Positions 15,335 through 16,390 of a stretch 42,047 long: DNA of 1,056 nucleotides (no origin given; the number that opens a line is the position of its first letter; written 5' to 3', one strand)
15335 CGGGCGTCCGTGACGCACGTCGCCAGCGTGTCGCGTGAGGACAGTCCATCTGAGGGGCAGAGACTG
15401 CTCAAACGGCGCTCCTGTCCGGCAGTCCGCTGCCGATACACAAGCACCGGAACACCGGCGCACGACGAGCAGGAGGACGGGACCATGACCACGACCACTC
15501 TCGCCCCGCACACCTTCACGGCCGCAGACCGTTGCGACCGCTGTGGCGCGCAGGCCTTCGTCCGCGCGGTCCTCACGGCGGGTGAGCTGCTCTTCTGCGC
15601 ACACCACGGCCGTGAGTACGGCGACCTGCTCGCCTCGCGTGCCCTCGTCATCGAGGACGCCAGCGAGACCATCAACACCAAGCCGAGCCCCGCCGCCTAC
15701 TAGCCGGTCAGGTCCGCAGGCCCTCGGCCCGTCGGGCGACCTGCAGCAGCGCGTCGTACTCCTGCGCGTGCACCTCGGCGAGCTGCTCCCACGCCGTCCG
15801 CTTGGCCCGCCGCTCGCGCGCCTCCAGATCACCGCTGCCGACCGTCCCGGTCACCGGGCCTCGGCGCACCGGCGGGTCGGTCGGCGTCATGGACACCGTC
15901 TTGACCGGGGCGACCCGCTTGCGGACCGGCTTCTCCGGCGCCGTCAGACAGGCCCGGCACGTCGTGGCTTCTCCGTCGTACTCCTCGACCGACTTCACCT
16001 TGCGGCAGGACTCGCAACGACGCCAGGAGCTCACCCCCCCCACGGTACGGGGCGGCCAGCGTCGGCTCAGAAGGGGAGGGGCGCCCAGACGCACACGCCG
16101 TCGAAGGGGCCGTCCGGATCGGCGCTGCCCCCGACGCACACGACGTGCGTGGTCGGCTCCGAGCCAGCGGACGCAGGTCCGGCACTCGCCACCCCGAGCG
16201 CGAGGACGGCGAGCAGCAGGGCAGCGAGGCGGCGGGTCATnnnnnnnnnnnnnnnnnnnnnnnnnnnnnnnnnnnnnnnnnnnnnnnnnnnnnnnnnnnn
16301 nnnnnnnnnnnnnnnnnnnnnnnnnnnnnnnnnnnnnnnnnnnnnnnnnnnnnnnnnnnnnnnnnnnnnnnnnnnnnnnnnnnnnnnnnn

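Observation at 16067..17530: Membrane-anchored ECF sigma factor bracketed by two small secreted two-cysteine peptide genes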

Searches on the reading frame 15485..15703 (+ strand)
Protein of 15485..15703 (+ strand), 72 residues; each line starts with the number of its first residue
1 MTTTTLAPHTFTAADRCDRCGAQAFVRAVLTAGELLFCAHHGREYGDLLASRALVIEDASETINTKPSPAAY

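Call 80: search_protein_families(library=pfam, proteins=[window:15485-15703:+], max_evalue=0.01)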
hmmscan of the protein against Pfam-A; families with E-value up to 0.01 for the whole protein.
window:15485-15703:+ (72 aa): 1 family
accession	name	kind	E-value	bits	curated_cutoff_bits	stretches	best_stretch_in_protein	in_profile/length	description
PF24254.1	DUF7455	-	6.8e-22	77.1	27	1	11-62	1-53/54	Domain of unknown function (DUF7455)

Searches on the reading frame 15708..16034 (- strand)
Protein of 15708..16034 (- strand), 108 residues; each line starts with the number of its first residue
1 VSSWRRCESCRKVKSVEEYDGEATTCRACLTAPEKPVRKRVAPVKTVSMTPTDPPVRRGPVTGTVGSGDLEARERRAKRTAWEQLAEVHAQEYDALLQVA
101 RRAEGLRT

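Call 80: search_protein_families(library=pfam, proteins=[window:15708-16034:-], max_evalue=0.01)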
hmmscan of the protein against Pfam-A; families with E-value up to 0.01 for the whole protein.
window:15708-16034:- (108 aa): 1 family
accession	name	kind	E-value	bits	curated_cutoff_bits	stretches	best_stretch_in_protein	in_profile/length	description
PF03110.19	SBP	-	0.00076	20.2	27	1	4-38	39-73/75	SBP domain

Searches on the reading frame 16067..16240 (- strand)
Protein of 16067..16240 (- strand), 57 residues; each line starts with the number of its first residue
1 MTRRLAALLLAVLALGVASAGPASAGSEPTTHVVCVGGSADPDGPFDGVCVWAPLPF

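Call 3: search_protein_families(library=pfam, proteins=[window:16067-16240:-], max_evalue=1)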
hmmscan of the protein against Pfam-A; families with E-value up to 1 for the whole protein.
window:16067-16240:- (57 aa): 0 families

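Call 4: search_protein_families(library=ncbifam, proteins=[window:16067-16240:-], max_evalue=1)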
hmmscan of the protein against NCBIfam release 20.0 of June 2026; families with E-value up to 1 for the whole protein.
window:16067-16240:- (57 aa): 0 families

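Call 27: find_homologous_proteins(query=A2, max_evalue=0.01)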
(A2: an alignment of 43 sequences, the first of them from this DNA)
Query A2 (43 sequences) (57 aa, profile of the alignment): 25 proteins with E <= 0.01 among 8000 candidates.
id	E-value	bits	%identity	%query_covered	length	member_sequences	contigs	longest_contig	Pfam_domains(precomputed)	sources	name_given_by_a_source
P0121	7.3e-16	76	74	100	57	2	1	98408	-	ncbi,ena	-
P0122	3.0e-15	74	100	100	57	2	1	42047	-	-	-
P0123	6.1e-14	69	34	96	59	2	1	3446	-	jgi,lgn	jgi:hypothetical protein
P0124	2.2e-13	68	33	84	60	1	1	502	-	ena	-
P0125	2.2e-13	68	64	61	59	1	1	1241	-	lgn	-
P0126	3.7e-13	67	36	96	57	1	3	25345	-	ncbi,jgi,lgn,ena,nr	ncbi:MAG: hypothetical protein QOE99_3472 [Actinomycetota bacterium]|jgi:hypothetical protein|nr:hyp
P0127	5.1e-13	67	35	84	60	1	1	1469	-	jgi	jgi:hypothetical protein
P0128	1.5e-12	65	-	-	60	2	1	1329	-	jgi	-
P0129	1.8e-12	65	33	79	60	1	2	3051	-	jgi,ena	-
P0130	2.0e-12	65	37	98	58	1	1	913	-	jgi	jgi:hypothetical protein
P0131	4.4e-12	64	29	98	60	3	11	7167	-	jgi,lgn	jgi:hypothetical protein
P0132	5.1e-12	63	44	74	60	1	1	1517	-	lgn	-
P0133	5.1e-12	63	33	98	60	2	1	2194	-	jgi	-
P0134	7.7e-12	63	32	72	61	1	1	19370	-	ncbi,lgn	-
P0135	1.2e-11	62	-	-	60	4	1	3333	-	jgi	jgi:hypothetical protein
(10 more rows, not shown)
